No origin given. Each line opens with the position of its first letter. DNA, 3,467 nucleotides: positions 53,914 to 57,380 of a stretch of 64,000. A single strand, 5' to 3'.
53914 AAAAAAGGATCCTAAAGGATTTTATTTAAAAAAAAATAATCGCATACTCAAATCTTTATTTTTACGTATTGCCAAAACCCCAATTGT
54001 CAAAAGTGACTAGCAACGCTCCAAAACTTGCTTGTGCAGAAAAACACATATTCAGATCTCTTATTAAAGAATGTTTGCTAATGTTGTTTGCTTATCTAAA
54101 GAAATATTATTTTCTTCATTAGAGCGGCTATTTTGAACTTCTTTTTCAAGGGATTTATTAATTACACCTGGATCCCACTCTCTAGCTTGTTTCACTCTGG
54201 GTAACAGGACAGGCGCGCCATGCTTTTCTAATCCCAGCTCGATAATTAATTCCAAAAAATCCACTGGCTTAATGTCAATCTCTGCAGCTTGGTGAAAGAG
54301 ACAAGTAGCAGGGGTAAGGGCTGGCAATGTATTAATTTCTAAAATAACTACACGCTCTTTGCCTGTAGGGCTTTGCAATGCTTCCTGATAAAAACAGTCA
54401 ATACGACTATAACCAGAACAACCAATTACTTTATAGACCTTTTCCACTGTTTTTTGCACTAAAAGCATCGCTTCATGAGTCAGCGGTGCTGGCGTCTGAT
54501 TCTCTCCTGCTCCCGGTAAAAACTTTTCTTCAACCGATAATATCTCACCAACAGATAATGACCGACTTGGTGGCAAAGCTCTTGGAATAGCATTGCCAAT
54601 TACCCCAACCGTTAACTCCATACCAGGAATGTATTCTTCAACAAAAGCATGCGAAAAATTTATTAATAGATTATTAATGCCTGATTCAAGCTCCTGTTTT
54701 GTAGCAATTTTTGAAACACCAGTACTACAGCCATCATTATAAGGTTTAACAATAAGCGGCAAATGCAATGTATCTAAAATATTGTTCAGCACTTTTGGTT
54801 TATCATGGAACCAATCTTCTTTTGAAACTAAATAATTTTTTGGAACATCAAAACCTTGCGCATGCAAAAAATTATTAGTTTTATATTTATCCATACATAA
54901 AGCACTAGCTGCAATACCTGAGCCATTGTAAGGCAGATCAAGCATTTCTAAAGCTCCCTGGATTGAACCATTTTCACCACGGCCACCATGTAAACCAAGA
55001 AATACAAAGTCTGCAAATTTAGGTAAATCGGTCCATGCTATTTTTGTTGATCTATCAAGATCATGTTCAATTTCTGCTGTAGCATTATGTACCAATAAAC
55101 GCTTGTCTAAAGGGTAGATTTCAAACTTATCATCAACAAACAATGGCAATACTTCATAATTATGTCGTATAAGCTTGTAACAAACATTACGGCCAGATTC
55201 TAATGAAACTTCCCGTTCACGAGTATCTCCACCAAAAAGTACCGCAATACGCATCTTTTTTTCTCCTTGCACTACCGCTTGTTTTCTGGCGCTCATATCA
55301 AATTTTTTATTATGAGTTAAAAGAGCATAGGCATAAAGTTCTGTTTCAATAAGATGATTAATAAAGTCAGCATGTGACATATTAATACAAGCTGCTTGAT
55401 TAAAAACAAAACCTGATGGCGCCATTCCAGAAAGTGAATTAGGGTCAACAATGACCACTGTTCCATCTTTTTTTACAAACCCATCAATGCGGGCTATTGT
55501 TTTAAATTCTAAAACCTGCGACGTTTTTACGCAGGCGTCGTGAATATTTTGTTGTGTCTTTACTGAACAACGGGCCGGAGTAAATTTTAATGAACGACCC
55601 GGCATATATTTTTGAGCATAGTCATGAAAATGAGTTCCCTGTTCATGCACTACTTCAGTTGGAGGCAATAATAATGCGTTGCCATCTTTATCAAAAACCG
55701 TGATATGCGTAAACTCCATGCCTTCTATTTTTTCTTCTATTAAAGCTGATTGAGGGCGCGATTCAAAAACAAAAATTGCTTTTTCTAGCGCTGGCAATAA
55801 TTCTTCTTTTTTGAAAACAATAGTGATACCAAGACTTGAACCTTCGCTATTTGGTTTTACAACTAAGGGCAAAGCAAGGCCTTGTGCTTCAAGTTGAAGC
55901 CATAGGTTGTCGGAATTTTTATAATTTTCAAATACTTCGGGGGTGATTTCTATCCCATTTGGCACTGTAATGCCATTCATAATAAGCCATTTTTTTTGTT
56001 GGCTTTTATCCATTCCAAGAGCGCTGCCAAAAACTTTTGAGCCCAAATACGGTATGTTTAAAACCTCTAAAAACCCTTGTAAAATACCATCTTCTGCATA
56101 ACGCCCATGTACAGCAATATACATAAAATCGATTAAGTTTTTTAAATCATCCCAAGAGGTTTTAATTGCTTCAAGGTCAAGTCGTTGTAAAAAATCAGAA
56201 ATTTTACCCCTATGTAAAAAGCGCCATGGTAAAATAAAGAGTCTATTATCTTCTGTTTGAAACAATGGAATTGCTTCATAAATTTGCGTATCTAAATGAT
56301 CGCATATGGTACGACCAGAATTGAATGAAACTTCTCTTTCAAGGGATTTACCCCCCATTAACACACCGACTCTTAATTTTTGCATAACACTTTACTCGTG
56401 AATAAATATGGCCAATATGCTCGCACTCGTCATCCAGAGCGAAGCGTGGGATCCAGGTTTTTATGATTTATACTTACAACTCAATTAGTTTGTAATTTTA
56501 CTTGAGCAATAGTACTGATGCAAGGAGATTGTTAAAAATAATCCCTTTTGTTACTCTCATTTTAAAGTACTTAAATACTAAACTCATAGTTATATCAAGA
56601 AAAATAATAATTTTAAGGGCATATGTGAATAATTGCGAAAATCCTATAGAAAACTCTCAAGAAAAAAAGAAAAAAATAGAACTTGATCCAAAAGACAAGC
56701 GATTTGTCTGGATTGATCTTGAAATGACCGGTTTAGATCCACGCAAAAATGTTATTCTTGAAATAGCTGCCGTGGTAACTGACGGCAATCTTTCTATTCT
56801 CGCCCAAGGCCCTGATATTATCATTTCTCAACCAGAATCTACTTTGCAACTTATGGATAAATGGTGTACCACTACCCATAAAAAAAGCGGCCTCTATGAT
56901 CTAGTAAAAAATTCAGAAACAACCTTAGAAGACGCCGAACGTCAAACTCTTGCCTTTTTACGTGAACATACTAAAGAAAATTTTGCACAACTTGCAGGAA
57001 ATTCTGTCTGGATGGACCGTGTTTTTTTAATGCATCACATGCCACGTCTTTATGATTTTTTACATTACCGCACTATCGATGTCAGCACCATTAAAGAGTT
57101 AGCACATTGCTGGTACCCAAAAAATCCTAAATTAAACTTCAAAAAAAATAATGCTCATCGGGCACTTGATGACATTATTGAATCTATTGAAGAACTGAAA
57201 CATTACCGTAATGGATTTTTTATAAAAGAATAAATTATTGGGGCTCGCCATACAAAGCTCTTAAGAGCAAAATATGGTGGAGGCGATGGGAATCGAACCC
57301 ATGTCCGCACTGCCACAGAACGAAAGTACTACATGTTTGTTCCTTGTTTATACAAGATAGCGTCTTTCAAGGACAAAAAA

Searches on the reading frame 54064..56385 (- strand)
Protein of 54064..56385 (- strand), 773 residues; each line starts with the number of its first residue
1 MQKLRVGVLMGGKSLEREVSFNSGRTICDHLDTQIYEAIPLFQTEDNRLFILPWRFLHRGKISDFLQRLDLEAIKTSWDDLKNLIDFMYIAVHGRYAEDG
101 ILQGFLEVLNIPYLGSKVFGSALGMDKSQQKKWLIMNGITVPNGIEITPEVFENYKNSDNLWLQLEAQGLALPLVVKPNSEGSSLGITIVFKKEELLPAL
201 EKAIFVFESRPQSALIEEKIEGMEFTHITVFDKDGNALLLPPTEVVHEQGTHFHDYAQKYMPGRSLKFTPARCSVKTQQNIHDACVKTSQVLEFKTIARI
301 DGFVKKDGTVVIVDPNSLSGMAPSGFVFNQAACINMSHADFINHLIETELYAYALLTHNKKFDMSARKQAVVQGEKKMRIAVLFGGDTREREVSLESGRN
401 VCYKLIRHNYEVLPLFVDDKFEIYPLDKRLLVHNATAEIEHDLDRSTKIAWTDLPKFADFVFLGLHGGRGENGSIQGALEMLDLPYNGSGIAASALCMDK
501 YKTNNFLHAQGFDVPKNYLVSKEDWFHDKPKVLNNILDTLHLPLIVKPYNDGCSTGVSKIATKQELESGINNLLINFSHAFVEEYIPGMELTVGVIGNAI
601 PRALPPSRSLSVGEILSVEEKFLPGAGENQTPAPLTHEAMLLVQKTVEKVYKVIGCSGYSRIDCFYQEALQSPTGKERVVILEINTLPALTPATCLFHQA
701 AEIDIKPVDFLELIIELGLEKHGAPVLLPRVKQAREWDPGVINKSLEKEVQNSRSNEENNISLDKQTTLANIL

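Call 26: search_protein_families(library=pfam, proteins=[window:54064-56385:-], max_evalue=0.001)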
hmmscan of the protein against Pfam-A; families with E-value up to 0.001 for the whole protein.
window:54064-56385:- (773 aa): 6 families
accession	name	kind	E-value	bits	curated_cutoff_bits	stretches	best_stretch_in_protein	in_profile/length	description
PF07478.18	Dala_Dala_lig_C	-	1.4e-64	217.8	24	2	507-715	2-203/204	D-ala D-ala ligase C-terminus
PF01820.27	Dala_Dala_lig_N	-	7.2e-47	159.3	34.6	2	379-489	1-121/121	D-ala D-ala ligase N-terminus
PF13535.11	ATP-grasp_4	-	8.7e-15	55.1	27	1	171-318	2-153/160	ATP-grasp domain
PF02655.19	ATP-grasp_3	-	7.9e-13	49.2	23.2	1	497-685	1-154/160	ATP-grasp domain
PF02222.28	ATP-grasp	-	2.5e-08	34.2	27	1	164-307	23-152/179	ATP-grasp domain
PF01071.24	GARS_A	-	0.0003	21.1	27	0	151-236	19-105/194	Phosphoribosylglycinamide synthetase, ATP-grasp (A) domain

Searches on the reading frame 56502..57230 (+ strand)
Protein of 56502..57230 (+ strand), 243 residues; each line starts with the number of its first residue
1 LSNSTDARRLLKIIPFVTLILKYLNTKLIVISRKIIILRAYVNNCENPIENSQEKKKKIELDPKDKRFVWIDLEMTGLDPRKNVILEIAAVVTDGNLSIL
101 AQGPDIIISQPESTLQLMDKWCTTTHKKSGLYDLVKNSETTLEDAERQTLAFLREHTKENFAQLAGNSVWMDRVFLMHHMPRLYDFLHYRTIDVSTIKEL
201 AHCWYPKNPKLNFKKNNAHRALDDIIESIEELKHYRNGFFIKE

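Call 26: search_protein_families(library=pfam, proteins=[window:56502-57230:+], max_evalue=0.001)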
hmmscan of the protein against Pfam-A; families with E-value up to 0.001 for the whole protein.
window:56502-57230:+ (243 aa): 2 families
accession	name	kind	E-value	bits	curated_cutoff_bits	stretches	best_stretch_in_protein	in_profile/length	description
PF00929.31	RNase_T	-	6.6e-31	108.5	24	1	69-231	1-163/164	Exonuclease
PF16473.11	Rv2179c-like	-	5.5e-09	36.4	27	1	69-228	3-169/177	3'-5' exoribonuclease Rv2179c-like domain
